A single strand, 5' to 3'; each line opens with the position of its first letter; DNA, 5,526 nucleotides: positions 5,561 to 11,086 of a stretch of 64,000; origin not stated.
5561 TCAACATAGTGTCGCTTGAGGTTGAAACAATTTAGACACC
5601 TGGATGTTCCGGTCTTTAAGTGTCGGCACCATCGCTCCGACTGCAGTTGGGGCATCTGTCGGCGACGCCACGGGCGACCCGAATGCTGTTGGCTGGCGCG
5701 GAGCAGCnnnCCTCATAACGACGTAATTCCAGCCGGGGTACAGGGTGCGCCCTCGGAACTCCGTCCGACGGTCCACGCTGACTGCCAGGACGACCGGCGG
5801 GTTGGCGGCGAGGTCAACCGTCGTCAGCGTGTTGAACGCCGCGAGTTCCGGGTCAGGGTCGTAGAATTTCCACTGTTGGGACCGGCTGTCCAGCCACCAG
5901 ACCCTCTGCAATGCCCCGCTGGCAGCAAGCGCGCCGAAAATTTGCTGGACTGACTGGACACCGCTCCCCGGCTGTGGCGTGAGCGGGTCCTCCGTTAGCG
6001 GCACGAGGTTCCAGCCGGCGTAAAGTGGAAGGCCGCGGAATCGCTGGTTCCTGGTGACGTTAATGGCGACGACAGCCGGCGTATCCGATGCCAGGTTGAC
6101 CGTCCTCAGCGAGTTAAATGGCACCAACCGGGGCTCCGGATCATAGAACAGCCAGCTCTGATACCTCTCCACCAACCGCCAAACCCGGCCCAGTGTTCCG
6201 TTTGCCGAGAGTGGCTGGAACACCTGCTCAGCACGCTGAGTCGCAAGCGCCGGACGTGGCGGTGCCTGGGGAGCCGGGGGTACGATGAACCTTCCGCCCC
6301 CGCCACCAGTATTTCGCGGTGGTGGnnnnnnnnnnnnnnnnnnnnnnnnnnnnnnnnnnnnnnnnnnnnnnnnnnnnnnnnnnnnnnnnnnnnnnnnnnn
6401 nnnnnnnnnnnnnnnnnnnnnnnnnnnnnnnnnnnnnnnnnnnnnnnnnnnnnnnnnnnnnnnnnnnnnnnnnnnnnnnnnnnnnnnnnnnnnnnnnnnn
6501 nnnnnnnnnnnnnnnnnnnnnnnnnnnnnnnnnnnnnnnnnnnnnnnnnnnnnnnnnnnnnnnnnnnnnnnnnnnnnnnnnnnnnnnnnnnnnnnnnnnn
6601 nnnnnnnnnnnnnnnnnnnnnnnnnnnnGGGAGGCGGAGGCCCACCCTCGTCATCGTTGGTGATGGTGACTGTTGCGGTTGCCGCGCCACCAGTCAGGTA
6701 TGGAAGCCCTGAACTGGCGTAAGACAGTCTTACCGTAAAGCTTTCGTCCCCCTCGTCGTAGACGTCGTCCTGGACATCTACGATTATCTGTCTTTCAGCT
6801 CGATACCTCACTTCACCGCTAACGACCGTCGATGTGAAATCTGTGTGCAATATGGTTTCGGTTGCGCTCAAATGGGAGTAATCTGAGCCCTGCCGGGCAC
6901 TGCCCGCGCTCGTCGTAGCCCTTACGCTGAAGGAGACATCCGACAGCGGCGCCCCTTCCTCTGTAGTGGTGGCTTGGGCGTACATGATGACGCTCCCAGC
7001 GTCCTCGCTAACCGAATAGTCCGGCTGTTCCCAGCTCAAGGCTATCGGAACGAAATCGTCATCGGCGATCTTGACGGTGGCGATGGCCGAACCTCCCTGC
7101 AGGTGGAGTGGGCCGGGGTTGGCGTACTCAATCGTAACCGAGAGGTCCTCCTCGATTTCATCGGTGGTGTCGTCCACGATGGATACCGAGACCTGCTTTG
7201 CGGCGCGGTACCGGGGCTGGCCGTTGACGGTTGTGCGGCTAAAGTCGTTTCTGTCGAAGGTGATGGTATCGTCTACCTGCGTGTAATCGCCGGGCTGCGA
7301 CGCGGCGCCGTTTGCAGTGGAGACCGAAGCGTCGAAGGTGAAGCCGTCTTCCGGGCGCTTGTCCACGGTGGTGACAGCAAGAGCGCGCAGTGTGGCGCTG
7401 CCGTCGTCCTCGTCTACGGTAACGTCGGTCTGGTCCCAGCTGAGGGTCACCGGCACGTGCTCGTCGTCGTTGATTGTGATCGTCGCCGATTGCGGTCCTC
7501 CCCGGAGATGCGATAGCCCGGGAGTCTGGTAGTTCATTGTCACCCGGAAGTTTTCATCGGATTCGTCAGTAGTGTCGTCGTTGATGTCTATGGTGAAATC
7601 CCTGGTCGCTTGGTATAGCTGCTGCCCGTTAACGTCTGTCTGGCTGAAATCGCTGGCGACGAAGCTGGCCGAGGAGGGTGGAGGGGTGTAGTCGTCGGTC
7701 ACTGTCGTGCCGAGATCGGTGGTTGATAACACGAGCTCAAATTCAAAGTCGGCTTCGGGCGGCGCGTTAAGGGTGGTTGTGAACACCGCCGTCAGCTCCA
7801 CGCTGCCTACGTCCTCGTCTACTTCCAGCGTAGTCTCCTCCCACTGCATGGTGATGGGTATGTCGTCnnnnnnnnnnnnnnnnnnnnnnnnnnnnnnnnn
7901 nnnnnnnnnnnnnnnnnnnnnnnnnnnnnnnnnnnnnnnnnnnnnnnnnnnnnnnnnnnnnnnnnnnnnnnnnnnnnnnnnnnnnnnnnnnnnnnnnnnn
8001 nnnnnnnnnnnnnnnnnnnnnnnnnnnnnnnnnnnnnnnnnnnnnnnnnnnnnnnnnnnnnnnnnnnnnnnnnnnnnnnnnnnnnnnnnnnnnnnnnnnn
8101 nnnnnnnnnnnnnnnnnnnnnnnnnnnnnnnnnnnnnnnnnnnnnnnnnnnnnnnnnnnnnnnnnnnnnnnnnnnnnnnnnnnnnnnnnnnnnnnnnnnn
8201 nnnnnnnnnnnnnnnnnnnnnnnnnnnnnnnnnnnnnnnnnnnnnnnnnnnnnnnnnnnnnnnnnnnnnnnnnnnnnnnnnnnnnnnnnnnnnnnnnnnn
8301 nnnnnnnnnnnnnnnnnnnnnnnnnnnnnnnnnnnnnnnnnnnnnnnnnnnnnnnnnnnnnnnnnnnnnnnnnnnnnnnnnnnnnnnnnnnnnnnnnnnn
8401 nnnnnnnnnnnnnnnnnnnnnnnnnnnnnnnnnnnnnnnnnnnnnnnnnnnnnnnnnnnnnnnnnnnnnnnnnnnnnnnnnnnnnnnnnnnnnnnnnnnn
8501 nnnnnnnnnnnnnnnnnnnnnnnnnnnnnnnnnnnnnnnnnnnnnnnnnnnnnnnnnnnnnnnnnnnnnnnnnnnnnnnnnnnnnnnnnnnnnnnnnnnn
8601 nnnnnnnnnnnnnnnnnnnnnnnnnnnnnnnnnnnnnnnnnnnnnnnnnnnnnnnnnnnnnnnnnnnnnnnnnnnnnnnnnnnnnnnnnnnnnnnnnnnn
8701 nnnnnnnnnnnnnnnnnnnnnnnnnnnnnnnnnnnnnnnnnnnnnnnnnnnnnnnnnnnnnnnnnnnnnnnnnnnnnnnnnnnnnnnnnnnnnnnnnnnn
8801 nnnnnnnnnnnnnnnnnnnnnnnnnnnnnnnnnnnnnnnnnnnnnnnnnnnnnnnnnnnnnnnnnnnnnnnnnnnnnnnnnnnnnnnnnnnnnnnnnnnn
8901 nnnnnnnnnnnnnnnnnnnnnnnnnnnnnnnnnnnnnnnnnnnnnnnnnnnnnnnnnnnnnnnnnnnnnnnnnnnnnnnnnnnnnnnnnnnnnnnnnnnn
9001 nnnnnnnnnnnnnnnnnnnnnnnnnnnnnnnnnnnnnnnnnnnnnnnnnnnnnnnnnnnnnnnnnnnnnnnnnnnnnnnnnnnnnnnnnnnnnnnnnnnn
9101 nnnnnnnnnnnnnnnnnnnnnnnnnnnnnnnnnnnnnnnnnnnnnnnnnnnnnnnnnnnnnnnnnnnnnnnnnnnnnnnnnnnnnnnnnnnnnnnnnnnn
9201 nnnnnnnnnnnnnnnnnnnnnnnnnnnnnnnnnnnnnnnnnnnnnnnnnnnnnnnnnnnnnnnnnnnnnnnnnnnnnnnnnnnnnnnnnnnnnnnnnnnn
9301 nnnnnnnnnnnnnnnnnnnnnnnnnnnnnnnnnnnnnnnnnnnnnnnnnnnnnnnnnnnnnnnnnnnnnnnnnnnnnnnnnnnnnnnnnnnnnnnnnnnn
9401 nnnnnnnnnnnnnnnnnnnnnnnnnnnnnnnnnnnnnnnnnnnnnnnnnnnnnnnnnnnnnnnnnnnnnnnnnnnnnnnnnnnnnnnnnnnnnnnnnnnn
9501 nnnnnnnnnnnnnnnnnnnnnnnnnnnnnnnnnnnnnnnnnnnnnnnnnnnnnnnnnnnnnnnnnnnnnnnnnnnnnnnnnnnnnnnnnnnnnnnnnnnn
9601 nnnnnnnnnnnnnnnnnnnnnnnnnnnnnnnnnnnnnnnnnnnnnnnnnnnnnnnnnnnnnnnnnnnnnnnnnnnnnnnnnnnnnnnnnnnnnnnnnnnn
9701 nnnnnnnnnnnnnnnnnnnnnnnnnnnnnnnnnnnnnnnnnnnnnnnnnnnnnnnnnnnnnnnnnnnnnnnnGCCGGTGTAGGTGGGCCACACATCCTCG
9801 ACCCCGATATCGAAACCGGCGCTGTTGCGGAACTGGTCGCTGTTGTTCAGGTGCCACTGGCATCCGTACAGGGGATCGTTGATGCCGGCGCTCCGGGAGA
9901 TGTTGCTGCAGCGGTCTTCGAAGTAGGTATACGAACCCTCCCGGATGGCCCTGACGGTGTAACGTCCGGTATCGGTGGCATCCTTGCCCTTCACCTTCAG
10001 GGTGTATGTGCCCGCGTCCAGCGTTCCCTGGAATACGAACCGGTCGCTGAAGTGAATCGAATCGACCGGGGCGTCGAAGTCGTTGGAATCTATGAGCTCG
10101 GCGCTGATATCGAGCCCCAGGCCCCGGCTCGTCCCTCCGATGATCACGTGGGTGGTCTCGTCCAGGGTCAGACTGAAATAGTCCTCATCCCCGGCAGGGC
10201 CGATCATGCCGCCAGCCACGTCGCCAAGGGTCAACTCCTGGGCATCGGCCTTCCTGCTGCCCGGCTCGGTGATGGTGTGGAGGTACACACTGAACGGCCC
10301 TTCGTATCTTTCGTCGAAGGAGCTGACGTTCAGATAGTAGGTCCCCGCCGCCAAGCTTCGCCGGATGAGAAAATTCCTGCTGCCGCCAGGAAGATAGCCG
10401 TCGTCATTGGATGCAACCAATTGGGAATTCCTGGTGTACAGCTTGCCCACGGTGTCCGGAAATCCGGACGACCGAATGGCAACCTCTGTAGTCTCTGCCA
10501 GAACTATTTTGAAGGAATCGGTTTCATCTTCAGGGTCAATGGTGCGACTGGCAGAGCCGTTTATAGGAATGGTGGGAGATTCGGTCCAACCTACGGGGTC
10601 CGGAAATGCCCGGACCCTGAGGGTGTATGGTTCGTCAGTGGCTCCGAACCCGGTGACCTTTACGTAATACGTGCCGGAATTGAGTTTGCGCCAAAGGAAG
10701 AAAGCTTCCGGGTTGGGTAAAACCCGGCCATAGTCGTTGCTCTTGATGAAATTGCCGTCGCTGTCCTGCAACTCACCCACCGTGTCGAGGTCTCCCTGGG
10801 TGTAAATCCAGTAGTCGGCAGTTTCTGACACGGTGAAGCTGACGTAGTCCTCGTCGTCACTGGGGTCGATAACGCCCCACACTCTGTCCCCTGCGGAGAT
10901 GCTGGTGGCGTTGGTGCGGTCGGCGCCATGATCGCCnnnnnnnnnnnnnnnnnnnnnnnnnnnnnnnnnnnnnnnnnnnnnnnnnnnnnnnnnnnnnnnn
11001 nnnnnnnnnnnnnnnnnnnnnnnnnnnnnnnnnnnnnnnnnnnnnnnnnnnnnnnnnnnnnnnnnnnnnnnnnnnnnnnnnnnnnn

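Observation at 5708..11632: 1974-aa kexin/furin-like proprotein-convertase homologue embedded in FN3, PPC and Calx-beta modules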

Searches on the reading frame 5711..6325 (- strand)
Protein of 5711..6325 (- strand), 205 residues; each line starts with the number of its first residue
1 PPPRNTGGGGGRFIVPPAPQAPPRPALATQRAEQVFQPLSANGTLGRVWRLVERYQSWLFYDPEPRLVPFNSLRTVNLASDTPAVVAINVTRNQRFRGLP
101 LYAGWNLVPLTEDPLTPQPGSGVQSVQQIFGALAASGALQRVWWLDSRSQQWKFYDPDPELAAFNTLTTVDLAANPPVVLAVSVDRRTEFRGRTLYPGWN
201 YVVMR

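Call 13: search_protein_families(library=pfam, proteins=[window:5711-6325:-], max_evalue=1)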
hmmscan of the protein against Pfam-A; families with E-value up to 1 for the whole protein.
window:5711-6325:- (205 aa): 1 family
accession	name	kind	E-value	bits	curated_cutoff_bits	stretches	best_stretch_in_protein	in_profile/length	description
PF02426.22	MIase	-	0.0011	19.5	26.7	1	30-62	25-57/90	Muconolactone delta-isomerase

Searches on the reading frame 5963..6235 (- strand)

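Call 13: search_protein_families(library=pfam, proteins=[window:5963-6235:-], max_evalue=1)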
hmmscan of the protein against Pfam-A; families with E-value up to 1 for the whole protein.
window:5963-6235:- (91 aa): 2 families
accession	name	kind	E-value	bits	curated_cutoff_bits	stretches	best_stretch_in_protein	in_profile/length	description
PF02426.22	MIase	-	0.06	13.9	26.7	1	4-32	29-57/90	Muconolactone delta-isomerase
PF21863.2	HTH_67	-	0.087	12.9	27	1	58-85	114-141/268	Helix-turn-helix family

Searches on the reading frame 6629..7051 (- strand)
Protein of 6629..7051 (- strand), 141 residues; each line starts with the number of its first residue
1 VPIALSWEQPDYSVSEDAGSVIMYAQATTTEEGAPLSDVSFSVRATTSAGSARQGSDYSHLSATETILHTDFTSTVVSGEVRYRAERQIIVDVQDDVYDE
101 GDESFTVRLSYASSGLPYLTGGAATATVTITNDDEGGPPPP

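Call 13: search_protein_families(library=pfam, proteins=[window:6629-7051:-], max_evalue=1)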
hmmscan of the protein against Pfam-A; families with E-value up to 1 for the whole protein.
window:6629-7051:- (141 aa): 1 family
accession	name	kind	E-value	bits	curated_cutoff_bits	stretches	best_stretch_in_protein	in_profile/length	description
PF03160.20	Calx-beta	-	1.6e-08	35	27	1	4-134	7-119/119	Calx-beta domain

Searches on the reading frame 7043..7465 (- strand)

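Call 13: search_protein_families(library=pfam, proteins=[window:7043-7465:-], max_evalue=1)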
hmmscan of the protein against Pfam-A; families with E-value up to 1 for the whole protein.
window:7043-7465:- (141 aa): 2 families
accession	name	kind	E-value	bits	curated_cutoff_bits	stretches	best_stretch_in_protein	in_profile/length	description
PF03160.20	Calx-beta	-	3.4e-09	37.2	27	2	3-74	3-69/119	Calx-beta domain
PF18407.7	GNAT_like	-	0.18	12.5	26.3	1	8-35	6-35/61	GCN5-related N-acetyltransferase like domain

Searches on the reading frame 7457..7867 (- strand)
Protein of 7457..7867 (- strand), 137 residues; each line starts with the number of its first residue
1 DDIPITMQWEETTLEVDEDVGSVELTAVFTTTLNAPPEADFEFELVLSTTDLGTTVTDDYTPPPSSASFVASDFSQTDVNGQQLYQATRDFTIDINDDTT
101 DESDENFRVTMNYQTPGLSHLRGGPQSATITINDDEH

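Call 13: search_protein_families(library=pfam, proteins=[window:7457-7867:-], max_evalue=1)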
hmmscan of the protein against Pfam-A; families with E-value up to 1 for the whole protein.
window:7457-7867:- (137 aa): 1 family
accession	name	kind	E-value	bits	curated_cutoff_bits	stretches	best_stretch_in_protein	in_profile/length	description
PF03160.20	Calx-beta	-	9.6e-09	35.7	27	1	1-136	1-119/119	Calx-beta domain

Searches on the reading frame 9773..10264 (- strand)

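Call 13: search_protein_families(library=pfam, proteins=[window:9773-10264:-], max_evalue=1)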
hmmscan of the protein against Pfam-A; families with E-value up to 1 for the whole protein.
window:9773-10264:- (164 aa): 3 families
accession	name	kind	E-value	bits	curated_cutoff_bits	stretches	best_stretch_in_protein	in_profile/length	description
PF07495.19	Y_Y_Y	-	0.086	13.2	26.6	1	81-101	34-54/65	Y_Y_Y domain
PF07679.22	I-set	-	0.17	12.4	23.7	1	81-107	50-76/90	Immunoglobulin I-set domain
PF16361.10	Peptidase_S8_N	-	0.2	12.5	30.5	1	123-142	122-141/142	N-terminal of Subtilase family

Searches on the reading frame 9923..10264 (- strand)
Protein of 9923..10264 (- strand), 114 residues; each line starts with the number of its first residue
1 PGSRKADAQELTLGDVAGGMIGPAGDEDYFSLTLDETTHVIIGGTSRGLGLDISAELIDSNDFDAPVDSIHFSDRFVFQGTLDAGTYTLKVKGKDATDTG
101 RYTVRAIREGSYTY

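Call 13: search_protein_families(library=pfam, proteins=[window:9923-10264:-], max_evalue=1)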
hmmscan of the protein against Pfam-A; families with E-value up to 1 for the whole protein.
window:9923-10264:- (114 aa): 2 families
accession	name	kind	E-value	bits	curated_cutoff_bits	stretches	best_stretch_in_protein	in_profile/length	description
PF07495.19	Y_Y_Y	-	0.049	14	26.6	1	81-101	34-54/65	Y_Y_Y domain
PF07679.22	I-set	-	0.11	13.1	23.7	1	81-107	50-76/90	Immunoglobulin I-set domain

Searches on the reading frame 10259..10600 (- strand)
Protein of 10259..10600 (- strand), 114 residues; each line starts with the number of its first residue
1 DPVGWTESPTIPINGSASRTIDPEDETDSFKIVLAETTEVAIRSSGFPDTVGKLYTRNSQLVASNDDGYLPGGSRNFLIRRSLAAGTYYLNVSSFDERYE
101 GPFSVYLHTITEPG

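Call 13: search_protein_families(library=pfam, proteins=[window:10259-10600:-], max_evalue=1)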
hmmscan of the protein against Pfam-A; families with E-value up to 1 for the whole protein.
window:10259-10600:- (114 aa): 1 family
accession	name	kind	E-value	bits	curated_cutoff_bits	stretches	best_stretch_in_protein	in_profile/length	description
PF04151.21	PPC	-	1.1e-05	26.6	25.9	1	27-94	2-70/70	Bacterial pre-peptidase C-terminal domain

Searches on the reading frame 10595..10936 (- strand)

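Call 13: search_protein_families(library=pfam, proteins=[window:10595-10936:-], max_evalue=1)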
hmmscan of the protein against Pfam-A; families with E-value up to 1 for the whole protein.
window:10595-10936:- (114 aa): 1 family
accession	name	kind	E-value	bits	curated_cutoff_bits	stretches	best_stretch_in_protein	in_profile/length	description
PF04151.21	PPC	-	0.00015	23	25.9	1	28-96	1-70/70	Bacterial pre-peptidase C-terminal domain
